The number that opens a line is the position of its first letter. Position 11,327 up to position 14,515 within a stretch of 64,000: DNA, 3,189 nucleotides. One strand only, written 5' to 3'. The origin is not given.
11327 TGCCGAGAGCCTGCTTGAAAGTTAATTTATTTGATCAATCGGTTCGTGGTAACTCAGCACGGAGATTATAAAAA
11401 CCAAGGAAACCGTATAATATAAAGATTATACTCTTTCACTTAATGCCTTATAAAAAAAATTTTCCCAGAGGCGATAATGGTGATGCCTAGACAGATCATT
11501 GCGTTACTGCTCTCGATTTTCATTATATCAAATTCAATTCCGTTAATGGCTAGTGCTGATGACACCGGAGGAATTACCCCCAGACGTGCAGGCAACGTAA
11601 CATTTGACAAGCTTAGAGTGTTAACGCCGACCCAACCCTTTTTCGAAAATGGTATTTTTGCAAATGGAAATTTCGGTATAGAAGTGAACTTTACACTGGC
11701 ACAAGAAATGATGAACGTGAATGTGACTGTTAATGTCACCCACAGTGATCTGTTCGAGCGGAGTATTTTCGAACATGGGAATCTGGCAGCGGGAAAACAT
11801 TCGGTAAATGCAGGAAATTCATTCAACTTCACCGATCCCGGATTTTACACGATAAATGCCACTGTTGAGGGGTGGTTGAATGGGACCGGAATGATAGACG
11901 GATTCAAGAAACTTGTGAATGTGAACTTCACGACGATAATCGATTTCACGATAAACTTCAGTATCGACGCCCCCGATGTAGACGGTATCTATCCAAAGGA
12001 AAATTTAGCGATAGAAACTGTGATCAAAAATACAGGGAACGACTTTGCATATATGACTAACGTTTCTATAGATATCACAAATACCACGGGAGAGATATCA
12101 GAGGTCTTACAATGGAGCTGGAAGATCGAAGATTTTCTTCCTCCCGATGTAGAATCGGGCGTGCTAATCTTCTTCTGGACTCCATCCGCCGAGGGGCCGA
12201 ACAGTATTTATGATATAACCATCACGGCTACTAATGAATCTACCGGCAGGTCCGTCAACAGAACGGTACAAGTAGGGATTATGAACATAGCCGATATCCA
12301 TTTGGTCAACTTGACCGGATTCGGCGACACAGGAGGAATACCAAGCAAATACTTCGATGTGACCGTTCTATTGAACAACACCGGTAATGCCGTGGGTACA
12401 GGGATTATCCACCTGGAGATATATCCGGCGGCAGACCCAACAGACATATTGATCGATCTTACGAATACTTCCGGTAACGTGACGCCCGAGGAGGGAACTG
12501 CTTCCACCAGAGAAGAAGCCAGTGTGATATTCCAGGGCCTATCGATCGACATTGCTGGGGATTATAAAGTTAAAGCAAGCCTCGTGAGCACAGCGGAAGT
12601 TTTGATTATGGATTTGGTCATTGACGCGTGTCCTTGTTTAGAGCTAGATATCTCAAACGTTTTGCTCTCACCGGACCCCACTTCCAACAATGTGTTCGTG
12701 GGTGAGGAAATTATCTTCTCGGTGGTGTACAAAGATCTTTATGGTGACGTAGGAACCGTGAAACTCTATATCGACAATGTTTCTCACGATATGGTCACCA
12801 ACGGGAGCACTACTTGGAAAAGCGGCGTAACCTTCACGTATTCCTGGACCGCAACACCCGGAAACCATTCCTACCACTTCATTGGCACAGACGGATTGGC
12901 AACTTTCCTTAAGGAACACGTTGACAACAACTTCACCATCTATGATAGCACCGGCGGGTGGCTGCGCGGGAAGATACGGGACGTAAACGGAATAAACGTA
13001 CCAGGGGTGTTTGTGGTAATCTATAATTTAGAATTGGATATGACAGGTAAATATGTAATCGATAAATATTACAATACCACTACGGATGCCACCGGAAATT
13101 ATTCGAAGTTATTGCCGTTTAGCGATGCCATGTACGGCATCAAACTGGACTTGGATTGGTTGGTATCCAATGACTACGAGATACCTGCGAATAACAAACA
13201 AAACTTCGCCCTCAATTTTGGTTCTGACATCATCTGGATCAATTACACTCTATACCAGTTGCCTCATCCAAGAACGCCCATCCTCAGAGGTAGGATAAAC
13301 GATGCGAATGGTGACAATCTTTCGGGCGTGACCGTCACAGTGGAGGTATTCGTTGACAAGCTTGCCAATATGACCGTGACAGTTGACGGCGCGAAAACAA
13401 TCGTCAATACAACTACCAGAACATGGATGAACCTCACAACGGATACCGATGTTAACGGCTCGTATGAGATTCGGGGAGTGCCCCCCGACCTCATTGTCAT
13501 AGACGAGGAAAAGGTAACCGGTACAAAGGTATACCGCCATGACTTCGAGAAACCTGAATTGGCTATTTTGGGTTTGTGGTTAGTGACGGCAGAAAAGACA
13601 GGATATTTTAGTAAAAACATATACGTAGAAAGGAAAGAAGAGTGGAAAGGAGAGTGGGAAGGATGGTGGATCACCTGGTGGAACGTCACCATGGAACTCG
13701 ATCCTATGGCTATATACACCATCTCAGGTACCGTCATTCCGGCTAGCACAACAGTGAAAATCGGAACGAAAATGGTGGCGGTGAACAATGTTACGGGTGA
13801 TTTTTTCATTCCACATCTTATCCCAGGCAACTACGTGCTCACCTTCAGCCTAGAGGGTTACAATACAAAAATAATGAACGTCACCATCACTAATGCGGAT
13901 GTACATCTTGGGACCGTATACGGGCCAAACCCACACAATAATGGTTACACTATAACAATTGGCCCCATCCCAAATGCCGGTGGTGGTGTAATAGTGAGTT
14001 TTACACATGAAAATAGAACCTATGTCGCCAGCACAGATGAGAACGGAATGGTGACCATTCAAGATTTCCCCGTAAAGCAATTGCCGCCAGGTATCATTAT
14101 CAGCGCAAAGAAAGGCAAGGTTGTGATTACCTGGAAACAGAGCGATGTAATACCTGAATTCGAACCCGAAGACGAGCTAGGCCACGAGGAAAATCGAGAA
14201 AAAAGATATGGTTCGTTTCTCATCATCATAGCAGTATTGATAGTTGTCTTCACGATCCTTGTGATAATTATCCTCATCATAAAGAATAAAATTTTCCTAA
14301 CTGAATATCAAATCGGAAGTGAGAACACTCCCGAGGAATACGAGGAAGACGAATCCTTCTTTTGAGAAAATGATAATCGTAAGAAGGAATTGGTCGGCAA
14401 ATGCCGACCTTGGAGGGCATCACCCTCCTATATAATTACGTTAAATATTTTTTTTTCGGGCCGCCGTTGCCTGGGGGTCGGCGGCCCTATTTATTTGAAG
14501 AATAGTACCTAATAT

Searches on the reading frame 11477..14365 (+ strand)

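Call 36: search_protein_families(library=pfam, proteins=[window:11477-14365:+], max_evalue=0.00001)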
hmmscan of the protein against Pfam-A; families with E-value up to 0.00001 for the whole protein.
window:11477-14365:+ (962 aa): 1 family
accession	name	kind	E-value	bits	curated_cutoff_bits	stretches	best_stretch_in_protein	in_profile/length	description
PF13620.12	CarboxypepD_reg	-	8.4e-12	45.7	32.3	0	761-807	20-72/82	Carboxypeptidase regulatory-like domain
